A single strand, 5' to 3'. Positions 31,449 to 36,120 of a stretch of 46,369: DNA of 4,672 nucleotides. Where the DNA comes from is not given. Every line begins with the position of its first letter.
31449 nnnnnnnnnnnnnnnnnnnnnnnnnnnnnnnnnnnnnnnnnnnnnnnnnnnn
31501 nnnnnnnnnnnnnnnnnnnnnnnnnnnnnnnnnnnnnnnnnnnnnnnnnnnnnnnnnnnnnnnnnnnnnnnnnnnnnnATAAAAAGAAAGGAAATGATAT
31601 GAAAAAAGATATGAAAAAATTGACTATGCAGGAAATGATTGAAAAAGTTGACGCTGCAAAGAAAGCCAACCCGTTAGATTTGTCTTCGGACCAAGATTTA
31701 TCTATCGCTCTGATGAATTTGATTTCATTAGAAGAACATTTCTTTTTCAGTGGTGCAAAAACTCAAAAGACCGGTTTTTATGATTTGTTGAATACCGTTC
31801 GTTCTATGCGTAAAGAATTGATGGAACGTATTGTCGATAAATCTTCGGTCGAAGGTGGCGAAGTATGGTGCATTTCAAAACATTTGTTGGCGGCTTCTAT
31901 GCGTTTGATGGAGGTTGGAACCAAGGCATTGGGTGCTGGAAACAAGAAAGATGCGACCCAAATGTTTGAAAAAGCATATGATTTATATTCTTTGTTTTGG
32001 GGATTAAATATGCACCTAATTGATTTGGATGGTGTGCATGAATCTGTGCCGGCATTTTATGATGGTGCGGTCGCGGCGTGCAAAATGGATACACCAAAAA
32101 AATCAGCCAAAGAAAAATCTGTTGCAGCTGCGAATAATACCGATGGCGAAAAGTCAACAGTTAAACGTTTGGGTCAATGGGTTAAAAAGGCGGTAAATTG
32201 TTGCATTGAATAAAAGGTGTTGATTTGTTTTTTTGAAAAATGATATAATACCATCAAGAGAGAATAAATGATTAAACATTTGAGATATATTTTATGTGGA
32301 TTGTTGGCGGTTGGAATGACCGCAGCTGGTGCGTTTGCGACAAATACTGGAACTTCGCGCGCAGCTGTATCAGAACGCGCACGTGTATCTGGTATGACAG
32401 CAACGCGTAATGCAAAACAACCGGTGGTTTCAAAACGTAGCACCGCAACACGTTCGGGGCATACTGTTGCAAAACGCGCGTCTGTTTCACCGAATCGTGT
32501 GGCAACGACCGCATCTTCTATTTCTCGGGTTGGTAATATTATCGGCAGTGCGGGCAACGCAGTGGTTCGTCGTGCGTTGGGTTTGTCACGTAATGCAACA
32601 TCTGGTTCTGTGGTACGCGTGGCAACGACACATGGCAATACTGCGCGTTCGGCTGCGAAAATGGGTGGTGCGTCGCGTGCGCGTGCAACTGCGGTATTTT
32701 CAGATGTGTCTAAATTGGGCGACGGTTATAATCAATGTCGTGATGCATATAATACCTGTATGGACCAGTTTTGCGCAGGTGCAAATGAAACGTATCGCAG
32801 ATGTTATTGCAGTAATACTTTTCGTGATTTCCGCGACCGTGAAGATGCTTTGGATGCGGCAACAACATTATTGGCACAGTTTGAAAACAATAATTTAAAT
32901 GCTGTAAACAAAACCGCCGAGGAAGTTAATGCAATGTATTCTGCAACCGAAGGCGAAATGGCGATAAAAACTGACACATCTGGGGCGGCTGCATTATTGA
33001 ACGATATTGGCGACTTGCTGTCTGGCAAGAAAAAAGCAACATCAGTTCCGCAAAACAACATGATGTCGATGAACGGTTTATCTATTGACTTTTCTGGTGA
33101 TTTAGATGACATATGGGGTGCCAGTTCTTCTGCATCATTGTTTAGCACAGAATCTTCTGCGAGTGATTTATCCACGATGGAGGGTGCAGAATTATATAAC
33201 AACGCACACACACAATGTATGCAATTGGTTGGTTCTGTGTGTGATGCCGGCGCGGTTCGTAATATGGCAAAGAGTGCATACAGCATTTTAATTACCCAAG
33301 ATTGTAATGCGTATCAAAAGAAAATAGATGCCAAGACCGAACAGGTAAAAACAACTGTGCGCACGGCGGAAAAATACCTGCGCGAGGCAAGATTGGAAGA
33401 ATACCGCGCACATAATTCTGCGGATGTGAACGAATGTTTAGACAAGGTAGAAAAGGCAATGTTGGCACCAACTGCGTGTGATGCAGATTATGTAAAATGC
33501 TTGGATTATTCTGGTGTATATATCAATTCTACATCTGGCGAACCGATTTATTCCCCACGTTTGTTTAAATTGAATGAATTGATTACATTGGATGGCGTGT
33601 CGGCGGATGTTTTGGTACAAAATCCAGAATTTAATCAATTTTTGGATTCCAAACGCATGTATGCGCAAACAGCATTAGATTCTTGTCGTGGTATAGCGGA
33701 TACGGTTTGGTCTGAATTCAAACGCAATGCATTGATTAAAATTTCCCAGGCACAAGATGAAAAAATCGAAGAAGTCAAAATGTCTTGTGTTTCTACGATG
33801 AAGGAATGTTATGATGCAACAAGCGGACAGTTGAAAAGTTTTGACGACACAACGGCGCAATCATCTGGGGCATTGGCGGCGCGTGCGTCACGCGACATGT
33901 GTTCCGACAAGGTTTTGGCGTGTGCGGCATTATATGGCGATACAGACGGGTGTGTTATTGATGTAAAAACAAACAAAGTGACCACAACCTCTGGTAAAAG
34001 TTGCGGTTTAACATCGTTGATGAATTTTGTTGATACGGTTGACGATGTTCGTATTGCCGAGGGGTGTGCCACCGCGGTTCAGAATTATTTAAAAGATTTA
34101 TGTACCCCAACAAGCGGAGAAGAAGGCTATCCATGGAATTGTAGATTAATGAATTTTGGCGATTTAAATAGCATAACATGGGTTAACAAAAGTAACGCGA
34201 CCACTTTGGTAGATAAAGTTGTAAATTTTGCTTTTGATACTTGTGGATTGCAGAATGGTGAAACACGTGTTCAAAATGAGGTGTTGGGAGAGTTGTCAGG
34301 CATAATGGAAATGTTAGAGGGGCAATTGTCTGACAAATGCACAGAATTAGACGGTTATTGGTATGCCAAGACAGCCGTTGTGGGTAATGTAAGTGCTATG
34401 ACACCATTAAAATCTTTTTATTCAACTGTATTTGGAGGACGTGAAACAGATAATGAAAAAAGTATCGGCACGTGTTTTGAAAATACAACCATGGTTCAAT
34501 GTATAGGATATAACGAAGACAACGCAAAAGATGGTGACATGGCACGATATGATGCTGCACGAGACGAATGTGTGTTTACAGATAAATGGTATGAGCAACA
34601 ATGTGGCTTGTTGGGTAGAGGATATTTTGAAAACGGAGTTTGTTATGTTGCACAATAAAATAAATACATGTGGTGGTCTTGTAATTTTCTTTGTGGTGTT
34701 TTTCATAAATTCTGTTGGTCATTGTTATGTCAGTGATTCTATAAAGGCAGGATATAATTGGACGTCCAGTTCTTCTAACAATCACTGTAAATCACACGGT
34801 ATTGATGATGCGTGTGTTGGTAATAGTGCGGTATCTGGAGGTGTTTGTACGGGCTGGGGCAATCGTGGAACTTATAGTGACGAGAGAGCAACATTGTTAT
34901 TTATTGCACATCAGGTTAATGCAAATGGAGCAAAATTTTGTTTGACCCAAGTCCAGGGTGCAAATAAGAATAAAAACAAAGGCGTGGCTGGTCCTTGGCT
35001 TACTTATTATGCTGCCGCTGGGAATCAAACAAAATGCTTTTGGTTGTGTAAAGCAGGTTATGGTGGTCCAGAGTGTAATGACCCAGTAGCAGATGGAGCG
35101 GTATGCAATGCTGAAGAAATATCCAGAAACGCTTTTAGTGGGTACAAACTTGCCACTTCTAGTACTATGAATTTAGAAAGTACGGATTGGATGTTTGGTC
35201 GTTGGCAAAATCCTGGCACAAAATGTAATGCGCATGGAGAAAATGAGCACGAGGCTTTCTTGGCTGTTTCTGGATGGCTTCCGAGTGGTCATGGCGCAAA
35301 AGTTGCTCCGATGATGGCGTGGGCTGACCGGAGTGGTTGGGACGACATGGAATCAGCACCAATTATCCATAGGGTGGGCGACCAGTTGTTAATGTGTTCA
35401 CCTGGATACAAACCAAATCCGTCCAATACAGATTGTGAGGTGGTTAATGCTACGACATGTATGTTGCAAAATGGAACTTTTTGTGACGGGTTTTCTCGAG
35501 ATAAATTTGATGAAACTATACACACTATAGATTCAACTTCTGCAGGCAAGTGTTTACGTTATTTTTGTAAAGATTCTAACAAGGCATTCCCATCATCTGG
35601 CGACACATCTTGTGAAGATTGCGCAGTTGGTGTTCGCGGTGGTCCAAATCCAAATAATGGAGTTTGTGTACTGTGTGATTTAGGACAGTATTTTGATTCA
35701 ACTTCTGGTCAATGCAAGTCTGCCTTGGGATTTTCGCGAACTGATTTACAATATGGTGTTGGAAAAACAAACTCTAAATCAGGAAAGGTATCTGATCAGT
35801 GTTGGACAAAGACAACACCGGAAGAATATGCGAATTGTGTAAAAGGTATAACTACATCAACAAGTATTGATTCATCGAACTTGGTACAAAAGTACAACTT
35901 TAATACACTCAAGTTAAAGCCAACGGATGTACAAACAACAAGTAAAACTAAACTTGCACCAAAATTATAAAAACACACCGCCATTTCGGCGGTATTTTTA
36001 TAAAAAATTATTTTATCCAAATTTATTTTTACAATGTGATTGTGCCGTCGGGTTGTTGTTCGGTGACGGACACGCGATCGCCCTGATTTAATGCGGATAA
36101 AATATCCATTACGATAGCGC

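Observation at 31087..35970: A four-gene operon of unknown function pairs a CxxC membrane protein and a helical protein with two Cys-rich secreted proteins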

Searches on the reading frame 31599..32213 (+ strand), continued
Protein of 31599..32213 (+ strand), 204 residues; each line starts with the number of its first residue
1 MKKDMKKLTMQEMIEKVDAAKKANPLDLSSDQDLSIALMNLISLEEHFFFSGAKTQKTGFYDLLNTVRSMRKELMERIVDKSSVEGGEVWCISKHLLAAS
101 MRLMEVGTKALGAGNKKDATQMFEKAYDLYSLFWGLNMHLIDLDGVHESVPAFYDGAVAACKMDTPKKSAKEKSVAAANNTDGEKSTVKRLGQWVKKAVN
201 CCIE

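Call 79: search_protein_families(library=ncbifam, proteins=[L073:6092-6460:+, L073:6457-6978:+, L073:6989-7507:+, L074:4080-5339:+, L066:7593-7964:+], max_evalue=1)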
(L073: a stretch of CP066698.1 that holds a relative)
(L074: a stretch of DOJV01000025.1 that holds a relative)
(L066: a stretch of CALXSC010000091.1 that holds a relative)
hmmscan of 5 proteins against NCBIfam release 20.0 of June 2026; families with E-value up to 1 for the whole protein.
L073:6092-6460:+ (122 aa): 4 families
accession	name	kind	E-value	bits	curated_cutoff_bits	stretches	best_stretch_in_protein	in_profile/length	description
TIGR02180.1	GRX_euk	equivalog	0.00014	22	87.25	1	40-84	3-47/84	glutaredoxin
TIGR02196.1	GlrX_YruB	hypoth_equivalog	0.001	19.5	88.55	1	43-90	7-50/74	glutaredoxin-like protein, YruB-family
TIGR02738.1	TrbB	equivalog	0.051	13.2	132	1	39-64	55-80/153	type-F conjugative transfer system pilin assembly thiol-disulfide isomerase TrbB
TIGR02181.1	GRX_bact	equivalog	0.078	13.2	90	1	42-88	5-47/80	glutaredoxin 3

L073:6457-6978:+ (173 aa): 0 families

L073:6989-7507:+ (172 aa): 0 families

L074:4080-5339:+ (419 aa): 1 family
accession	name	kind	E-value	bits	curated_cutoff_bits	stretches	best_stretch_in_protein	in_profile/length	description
TIGR02196.1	GlrX_YruB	hypoth_equivalog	0.03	14.8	88.55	1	38-105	8-65/74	glutaredoxin-like protein, YruB-family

L066:7593-7964:+ (123 aa): 12 families
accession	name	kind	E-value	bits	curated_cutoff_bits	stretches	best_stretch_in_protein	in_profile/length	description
NF052402.1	ThlOxiredEpsilon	equivalog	1.1e-05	25.1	370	1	36-68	129-161/236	bifunctional thiol oxidoreductase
TIGR00411.1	redox_disulf_1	equivalog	1.6e-05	24.9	92.75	1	38-115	3-75/82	MJ0307 family thioredoxin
TIGR02180.1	GRX_euk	equivalog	3.1e-05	24.1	87.25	1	39-80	2-46/84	glutaredoxin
TIGR02196.1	GlrX_YruB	hypoth_equivalog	0.00079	19.9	88.55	1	39-111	3-67/74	glutaredoxin-like protein, YruB-family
TIGR02190.1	GlrX-dom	hypoth_equivalog_domain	0.0021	18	99.3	1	33-59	5-31/79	glutaredoxin-family domain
TIGR02661.1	MauD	equivalog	0.0061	16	188.6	1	29-75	69-115/189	methylamine dehydrogenase accessory protein MauD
NF041212.1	Uxx_star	subfamily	0.0073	16.5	66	1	39-59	2-23/70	Uxx-star family glutaredoxin-like (seleno)protein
TIGR02181.1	GRX_bact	equivalog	0.014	15.6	90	1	39-73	2-34/80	glutaredoxin 3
NF008657.0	PRK11657.1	equivalog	0.018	14.3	124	1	35-51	118-134/251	thiol:disulfide interchange protein DsbG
NF045501.1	HUGP_GUXX-star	exception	0.022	14.2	325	1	21-59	150-188/236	HUGP/GUXX-star fusion selenoprotein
TIGR02187.2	PDO_seleno_TRX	equivalog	0.03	13.7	185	1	37-68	131-161/209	protein disulfide oxidoreductase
NF008401.0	PRK11200.1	equivalog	0.051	13.7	84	1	40-109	5-73/87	GrxA family glutaredoxin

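Call 83: search_solved_structures(query=A3, max_evalue=10)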
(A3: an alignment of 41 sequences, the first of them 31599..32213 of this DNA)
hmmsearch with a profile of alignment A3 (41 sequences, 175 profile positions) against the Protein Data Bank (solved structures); distinct sequences matched with E-value up to 10: 2.
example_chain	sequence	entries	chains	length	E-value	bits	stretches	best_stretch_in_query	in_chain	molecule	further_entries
8qah_A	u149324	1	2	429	0.19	14.7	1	41-127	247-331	sc-CC-8-58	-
6y07_A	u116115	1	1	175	0.52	13.3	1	2-37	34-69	sohair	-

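Call 84: search_solved_structures(query=A5, max_evalue=10)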
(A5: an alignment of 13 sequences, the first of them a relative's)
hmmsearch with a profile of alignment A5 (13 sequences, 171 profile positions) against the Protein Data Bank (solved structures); distinct sequences matched with E-value up to 10: 0.

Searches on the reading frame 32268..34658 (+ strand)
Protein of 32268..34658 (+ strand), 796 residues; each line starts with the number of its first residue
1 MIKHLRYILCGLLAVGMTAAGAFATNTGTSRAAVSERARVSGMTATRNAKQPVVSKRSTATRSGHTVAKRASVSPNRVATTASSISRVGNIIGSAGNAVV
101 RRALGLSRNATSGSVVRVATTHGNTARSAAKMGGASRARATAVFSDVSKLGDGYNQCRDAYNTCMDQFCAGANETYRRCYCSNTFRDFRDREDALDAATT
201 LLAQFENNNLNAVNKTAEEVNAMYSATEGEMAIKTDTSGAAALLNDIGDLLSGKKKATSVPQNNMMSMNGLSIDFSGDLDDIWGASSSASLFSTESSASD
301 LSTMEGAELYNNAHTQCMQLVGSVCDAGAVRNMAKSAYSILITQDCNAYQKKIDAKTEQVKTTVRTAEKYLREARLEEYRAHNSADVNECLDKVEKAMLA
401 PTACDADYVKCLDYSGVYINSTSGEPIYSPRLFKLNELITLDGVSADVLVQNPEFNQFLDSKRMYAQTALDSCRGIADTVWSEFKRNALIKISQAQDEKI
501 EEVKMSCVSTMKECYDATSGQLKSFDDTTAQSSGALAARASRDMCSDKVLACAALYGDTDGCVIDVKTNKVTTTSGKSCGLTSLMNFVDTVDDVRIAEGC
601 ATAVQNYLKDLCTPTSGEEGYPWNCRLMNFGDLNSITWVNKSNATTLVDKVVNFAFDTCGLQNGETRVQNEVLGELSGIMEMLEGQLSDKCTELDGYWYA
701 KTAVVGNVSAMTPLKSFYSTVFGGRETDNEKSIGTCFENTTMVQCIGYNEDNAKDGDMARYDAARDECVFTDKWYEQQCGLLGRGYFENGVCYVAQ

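Call 3: search_protein_families(library=pfam, proteins=[window:32268-34658:+], max_evalue=1)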
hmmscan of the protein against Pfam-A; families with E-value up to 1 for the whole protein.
window:32268-34658:+ (796 aa): 0 families

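Call 4: search_protein_families(library=ncbifam, proteins=[window:32268-34658:+], max_evalue=1)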
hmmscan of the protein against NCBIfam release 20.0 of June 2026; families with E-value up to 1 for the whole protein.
window:32268-34658:+ (796 aa): 1 family
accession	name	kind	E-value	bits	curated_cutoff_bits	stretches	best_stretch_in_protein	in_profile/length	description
TIGR02276.1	beta_rpt_yvtn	repeat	0.31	11.1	27.85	0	563-574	18-29/42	beta-propeller repeat protein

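Call 51: search_protein_representatives(protein=window:32268-34658:+)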
Query: 796 residues. Proteins with E-value up to 0.001 (for the whole library): 647; up to 1e-10: 494; up to 1e-30: 240. The best 150 are listed.
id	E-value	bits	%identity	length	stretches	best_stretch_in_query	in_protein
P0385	3.3e-289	978.1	60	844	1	4-794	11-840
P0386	9.2e-226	768.4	55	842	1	10-795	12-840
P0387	1.7e-216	737.8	58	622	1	165-796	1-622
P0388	2.0e-210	717.7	53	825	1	15-794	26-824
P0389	2.4e-210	717.4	52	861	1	20-794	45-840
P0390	5.0e-205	699.9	50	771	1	16-793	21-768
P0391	2.5e-203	694.3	49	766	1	29-794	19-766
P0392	4.2e-189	647.2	49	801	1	16-794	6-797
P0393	5.0e-189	647.0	50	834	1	23-794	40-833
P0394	6.2e-186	636.7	47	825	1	13-792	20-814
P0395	4.5e-185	633.9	50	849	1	27-795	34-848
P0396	1.9e-184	631.8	51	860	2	9-632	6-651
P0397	2.6e-183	628.1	46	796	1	25-795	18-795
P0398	6.7e-179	613.5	48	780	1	24-793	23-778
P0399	1.9e-177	608.7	47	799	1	29-793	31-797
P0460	3.8e-86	306.9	37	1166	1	11-628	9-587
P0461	1.4e-85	305.0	37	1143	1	7-604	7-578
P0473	2.3e-80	287.7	34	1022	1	23-701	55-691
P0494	2.4e-61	224.8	32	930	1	33-740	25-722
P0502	4.8e-56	207.4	33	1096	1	47-612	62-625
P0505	1.3e-55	206.0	31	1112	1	28-560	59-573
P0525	8.3e-52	193.3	32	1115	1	28-561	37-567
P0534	8.4e-51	190.0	30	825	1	15-578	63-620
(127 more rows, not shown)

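Call 52: search_protein_families(library=pfam, proteins=[P0460, P0461, P0505, P0525, P0473, P0502, P0534, P0494], max_evalue=0.01)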
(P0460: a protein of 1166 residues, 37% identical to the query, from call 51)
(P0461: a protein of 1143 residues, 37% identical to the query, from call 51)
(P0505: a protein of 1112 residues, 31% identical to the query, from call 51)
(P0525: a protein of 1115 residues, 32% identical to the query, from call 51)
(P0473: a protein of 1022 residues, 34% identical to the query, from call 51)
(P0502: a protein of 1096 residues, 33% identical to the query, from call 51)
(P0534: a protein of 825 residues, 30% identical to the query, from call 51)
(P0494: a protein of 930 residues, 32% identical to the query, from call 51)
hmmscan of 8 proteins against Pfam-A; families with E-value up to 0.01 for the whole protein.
P0460 (1166 aa): 1 family
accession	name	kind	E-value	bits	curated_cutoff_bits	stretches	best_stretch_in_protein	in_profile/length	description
PF24634.1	DUF7631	-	0.00025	21.9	27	0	827-841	3-17/50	Domain of unknown function (DUF7631)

P0461 (1143 aa): 0 families

P0505 (1112 aa): 0 families

P0525 (1115 aa): 0 families

P0473 (1022 aa): 0 families

P0502 (1096 aa): 0 families

P0534 (825 aa): 0 families

P0494 (930 aa): 0 families

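Call 69: search_solved_structures(query=window:32268-34658:+, max_evalue=1)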
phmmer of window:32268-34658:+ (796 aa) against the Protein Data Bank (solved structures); distinct sequences matched with E-value up to 1: 1.
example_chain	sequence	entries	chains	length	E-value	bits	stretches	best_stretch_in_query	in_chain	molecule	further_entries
9kql_A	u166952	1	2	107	0.51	12.2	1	338-375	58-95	ATPase MORC2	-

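Call 74: find_encoding_contigs(protein=P0505, flank=6000, max_places=2)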
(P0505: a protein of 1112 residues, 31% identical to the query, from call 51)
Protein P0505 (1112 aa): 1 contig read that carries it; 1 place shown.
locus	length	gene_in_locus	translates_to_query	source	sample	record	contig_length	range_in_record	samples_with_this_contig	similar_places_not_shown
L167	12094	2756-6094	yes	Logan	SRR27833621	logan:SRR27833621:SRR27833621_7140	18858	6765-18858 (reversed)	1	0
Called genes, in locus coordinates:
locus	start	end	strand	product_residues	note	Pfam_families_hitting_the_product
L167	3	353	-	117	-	?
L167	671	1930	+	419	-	-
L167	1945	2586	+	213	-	PF04413:Glycos_transf_N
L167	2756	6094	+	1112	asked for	-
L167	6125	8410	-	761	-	PF02739:5_3_exonuc_N, PF01367:5_3_exonuc, PF00476:DNA_pol_A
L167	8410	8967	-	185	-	-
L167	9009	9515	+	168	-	PF01195:Pept_tRNA_hydro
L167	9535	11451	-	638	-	PF02463:SMC_N, PF00664:ABC_membrane, PF00005:ABC_tran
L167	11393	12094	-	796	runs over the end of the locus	PF03743:TrbI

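Call 75: find_encoding_contigs(protein=P0460, flank=6000, max_places=2)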
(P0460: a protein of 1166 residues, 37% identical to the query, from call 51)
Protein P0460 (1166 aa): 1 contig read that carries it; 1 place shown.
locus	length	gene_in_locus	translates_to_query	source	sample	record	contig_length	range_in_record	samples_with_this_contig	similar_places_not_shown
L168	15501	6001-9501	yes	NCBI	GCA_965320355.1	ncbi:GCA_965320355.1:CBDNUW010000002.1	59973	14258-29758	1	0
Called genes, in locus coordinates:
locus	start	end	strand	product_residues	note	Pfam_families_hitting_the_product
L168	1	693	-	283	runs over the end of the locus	PF05552:MS_channel_1st_1, PF00924:MS_channel_2nd, PF21082:MS_channel_3rd (weak)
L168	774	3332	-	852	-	-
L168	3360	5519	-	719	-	-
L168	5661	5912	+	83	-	PF01176:eIF-1a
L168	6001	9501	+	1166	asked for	-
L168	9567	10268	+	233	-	-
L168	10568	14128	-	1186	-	PF02415:Chlam_PMP (faint), PF03797:Autotransporter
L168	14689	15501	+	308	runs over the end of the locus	-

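Call 76: find_encoding_contigs(protein=P0494, flank=6000, max_places=2)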
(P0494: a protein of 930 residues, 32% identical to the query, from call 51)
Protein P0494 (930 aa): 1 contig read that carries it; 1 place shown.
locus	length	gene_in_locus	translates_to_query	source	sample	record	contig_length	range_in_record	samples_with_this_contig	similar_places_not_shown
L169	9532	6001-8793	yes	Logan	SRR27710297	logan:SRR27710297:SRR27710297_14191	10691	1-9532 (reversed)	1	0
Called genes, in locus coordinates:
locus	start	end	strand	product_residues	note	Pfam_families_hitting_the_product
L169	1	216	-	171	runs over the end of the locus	PF14352:DUF4402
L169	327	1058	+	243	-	PF01479:S4, PF00849:PseudoU_synth_2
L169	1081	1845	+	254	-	-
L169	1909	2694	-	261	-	-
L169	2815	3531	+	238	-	PF11967:RecO_N, PF02565:RecO_C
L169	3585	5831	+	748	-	PF00521:DNA_topoisoIV, PF03989:DNA_gyraseA_C (faint)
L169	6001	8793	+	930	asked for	-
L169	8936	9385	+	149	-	-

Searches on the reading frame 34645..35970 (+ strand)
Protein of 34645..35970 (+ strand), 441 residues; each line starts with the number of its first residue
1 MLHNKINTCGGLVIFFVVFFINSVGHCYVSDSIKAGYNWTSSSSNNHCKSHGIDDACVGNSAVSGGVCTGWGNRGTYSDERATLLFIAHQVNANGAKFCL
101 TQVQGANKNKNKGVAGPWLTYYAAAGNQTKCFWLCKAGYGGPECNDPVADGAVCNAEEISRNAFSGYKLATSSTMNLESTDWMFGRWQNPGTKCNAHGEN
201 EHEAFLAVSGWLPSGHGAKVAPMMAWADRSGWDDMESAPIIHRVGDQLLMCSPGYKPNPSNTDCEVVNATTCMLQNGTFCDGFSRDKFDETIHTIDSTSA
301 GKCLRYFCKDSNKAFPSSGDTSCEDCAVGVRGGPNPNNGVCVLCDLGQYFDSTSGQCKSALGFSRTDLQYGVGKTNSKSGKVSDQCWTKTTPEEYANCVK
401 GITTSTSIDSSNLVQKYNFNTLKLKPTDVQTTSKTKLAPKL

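Call 3: search_protein_families(library=pfam, proteins=[window:34645-35970:+], max_evalue=1)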
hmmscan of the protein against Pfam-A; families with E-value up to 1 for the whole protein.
window:34645-35970:+ (441 aa): 0 families

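Call 4: search_protein_families(library=ncbifam, proteins=[window:34645-35970:+], max_evalue=1)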
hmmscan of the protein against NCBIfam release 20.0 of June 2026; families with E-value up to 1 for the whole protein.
window:34645-35970:+ (441 aa): 0 families

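Call 70: search_solved_structures(query=window:34645-35970:+, max_evalue=1)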
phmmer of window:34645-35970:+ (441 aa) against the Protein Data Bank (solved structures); distinct sequences matched with E-value up to 1: 0.
